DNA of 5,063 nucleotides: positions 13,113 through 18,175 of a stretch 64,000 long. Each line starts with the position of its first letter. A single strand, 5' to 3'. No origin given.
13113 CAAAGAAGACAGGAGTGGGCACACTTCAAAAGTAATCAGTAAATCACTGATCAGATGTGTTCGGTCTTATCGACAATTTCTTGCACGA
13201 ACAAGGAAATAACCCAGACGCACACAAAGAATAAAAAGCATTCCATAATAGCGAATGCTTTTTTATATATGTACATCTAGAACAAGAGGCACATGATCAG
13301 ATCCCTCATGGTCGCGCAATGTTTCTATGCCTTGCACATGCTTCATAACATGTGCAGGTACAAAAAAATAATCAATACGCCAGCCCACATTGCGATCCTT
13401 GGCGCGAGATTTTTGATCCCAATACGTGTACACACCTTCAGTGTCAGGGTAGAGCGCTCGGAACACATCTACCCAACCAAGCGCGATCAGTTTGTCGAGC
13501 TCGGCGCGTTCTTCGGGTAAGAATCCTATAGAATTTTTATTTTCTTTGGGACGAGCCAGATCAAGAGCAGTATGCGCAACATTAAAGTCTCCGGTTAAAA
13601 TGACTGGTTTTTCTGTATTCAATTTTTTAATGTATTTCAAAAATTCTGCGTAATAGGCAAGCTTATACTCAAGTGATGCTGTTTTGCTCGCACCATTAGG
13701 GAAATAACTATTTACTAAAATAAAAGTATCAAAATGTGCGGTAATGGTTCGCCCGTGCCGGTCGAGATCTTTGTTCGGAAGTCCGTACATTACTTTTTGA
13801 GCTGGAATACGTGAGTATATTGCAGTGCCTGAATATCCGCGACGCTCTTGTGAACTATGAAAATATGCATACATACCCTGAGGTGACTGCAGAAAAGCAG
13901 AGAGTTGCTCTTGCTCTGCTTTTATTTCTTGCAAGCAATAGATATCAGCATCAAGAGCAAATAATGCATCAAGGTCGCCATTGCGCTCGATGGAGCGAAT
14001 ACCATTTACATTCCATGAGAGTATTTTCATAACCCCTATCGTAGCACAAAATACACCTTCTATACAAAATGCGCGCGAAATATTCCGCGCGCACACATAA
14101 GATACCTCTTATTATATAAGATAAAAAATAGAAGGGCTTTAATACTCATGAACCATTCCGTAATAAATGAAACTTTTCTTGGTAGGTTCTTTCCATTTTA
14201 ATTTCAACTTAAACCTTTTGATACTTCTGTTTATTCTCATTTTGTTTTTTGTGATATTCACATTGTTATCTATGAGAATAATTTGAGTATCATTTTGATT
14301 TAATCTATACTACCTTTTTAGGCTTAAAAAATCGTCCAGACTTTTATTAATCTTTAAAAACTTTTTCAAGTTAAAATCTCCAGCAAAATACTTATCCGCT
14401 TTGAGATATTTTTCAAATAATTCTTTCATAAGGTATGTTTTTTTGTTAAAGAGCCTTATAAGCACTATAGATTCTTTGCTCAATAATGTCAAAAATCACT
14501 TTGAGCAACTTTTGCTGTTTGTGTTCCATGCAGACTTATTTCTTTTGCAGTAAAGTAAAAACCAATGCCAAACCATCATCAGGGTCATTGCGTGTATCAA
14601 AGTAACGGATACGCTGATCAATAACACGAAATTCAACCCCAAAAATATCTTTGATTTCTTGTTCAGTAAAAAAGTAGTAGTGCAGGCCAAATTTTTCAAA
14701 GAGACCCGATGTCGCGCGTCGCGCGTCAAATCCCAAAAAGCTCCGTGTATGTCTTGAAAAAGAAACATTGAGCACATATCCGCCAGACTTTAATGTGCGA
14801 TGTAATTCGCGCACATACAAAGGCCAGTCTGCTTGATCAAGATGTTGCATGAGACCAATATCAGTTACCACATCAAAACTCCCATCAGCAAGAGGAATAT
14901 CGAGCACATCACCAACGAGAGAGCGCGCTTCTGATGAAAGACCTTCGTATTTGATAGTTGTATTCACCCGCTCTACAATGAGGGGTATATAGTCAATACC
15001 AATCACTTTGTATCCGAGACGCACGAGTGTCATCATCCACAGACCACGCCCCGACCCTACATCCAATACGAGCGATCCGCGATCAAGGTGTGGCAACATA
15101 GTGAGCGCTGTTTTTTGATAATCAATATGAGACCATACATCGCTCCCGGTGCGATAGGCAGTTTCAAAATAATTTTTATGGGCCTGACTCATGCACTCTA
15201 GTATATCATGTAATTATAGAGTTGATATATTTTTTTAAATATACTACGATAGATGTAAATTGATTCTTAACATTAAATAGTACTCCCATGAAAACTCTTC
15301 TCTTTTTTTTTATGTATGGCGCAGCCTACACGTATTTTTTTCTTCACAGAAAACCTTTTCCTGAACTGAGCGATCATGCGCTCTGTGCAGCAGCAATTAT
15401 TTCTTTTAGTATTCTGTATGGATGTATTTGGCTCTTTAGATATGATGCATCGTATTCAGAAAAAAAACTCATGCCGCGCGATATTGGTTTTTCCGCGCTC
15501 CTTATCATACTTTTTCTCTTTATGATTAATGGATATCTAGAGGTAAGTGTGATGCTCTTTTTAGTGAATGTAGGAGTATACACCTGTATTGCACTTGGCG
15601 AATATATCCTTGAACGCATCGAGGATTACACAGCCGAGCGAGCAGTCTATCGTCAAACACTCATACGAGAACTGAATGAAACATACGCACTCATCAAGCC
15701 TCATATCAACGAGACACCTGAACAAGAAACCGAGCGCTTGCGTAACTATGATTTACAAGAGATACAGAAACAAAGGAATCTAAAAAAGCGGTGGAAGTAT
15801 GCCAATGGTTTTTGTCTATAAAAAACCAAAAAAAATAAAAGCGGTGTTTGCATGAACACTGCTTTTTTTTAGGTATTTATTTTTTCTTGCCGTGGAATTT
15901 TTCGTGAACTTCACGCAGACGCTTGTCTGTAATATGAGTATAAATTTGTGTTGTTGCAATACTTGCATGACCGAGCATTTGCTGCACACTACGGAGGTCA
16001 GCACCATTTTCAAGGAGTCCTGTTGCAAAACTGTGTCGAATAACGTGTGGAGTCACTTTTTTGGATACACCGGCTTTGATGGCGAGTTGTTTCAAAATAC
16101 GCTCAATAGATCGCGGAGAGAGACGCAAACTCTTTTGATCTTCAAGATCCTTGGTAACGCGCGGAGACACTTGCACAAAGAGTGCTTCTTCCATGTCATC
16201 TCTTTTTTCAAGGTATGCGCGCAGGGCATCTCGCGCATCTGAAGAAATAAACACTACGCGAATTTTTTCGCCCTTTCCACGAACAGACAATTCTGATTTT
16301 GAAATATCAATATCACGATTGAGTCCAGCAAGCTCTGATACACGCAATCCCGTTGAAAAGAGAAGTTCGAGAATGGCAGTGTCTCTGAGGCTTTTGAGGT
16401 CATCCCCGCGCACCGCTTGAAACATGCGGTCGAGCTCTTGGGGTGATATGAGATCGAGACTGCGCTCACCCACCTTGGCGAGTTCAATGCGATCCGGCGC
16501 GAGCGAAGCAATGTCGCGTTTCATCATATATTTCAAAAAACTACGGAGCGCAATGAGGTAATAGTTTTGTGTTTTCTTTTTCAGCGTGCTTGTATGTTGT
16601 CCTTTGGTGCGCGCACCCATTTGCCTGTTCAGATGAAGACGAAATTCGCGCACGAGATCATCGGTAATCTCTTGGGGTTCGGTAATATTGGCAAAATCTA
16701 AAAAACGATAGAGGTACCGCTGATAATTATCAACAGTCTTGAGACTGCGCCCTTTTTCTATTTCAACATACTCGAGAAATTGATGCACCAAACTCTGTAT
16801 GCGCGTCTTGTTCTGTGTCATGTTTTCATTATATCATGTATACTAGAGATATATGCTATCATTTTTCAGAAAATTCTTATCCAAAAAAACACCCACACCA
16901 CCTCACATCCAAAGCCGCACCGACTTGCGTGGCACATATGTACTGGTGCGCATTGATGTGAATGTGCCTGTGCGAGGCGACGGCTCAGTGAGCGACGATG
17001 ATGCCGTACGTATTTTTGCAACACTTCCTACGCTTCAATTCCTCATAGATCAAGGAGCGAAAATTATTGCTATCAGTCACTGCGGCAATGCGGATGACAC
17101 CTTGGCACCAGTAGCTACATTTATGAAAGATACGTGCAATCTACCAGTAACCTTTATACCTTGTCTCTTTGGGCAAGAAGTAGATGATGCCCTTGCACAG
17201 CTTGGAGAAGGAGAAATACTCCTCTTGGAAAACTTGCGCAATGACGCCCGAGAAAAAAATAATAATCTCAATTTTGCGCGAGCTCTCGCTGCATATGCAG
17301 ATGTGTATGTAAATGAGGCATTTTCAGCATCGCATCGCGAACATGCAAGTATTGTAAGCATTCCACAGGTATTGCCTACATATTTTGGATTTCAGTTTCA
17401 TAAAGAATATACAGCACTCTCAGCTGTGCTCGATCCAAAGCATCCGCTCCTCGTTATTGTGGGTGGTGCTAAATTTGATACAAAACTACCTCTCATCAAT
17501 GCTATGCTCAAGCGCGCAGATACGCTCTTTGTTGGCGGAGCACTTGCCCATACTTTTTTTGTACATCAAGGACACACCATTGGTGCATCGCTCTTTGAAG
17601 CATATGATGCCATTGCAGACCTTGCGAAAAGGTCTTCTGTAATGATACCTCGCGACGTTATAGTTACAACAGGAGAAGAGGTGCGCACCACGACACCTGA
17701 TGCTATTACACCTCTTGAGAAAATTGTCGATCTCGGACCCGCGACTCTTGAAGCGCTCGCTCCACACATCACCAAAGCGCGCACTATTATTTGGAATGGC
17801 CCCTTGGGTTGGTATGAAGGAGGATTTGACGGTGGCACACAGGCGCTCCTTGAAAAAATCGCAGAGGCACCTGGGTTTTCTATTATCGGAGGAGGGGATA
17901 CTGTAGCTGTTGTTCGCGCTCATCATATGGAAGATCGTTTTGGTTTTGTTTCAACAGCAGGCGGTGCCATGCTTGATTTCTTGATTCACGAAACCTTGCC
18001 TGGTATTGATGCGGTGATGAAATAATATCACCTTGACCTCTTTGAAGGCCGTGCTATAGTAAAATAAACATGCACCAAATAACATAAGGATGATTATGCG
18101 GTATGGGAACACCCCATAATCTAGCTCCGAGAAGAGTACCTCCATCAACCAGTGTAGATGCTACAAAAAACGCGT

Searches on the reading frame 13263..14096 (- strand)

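Call 29: search_protein_families(library=pfam, proteins=[window:13263-14096:-], max_evalue=0.001)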
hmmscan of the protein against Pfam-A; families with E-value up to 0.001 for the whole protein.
window:13263-14096:- (277 aa): 1 family
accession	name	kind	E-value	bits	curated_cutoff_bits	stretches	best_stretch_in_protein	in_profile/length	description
PF03372.29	Exo_endo_phos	-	2e-28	100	24.5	1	26-268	1-225/225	Endonuclease/Exonuclease/phosphatase family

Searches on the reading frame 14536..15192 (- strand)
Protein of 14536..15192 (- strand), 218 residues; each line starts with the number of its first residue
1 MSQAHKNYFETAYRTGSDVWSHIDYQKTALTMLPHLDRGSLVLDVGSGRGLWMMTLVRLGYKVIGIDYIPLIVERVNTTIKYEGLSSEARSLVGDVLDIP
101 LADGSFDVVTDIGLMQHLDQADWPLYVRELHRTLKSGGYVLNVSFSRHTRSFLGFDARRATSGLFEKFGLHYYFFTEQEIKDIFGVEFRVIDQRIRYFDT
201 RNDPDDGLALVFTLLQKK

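Call 78: search_protein_families(library=pfam, proteins=[window:14536-15192:-], max_evalue=0.001)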
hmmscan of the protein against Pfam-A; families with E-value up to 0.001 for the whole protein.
window:14536-15192:- (218 aa): 11 families
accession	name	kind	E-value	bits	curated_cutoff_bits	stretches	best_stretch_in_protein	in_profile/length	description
PF13649.12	Methyltransf_25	-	8.1e-19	68.6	27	1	42-138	1-97/97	Methyltransferase domain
PF08241.18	Methyltransf_11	-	3.7e-18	66.4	21.2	1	43-141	1-94/95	Methyltransferase domain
PF13489.12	Methyltransf_23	-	8.3e-13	48.8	27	1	29-184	13-154/164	Methyltransferase domain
PF13847.12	Methyltransf_31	-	2.8e-12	47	27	1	38-146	3-113/145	Methyltransferase domain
PF02353.26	CMAS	-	7.7e-11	42.2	27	1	35-150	59-172/273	Mycolic acid cyclopropane synthetase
PF01209.24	Ubie_methyltran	-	1.2e-08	35.1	20.1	1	36-152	45-161/233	ubiE/COQ5 methyltransferase family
PF08242.18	Methyltransf_12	-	1.7e-08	35.5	30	1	43-139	1-97/98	Methyltransferase domain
PF01135.25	PCMT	-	7.2e-06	26.3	20.3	1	6-91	41-125/210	Protein-L-isoaspartate(D-aspartate) O-methyltransferase (PCMT)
PF08003.17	Methyltransf_9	-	4.1e-05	23.1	23.8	1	32-139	107-214/315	Protein of unknown function (DUF1698)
PF03848.20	TehB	-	9.1e-05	22.4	20.4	1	6-144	6-134/193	Tellurite resistance protein TehB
PF01728.25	FtsJ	-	0.00098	19.5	24.1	0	36-141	19-136/181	FtsJ-like methyltransferase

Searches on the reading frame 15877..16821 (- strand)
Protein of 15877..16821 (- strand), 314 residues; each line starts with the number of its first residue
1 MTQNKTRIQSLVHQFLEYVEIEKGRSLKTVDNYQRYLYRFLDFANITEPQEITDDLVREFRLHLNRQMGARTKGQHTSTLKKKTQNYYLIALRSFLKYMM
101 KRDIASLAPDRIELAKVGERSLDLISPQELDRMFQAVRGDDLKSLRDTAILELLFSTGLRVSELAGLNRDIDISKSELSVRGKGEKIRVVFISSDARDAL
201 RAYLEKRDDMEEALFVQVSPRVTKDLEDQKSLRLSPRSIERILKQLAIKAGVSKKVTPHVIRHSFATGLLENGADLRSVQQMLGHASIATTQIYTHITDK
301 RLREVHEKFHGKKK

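Call 29: search_protein_families(library=pfam, proteins=[window:15877-16821:-], max_evalue=0.001)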
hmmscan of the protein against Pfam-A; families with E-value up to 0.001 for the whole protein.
window:15877-16821:- (314 aa): 4 families
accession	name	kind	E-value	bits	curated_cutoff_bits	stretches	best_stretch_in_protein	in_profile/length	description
PF00589.27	Phage_integrase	-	4.1e-42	144.3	27.1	1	125-300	3-171/172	Phage integrase family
PF02899.23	Phage_int_SAM_1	-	2.2e-11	44.3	22.3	1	13-102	2-82/83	Phage integrase, N-terminal SAM-like domain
PF13495.12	Phage_int_SAM_4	-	2.4e-09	37.9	27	1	11-104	1-83/85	Phage integrase, N-terminal SAM-like domain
PF13102.12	Phage_int_SAM_5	-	9.9e-09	35.9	22.3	1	11-109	2-92/98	Phage integrase SAM-like domain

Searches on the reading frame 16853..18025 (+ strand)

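Call 29: search_protein_families(library=pfam, proteins=[window:16853-18025:+], max_evalue=0.001)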
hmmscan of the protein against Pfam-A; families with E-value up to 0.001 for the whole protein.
window:16853-18025:+ (390 aa): 1 family
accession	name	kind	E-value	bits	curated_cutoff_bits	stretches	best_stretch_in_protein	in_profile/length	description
PF00162.24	PGK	-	3.1e-105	352.7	27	1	23-377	4-376/379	Phosphoglycerate kinase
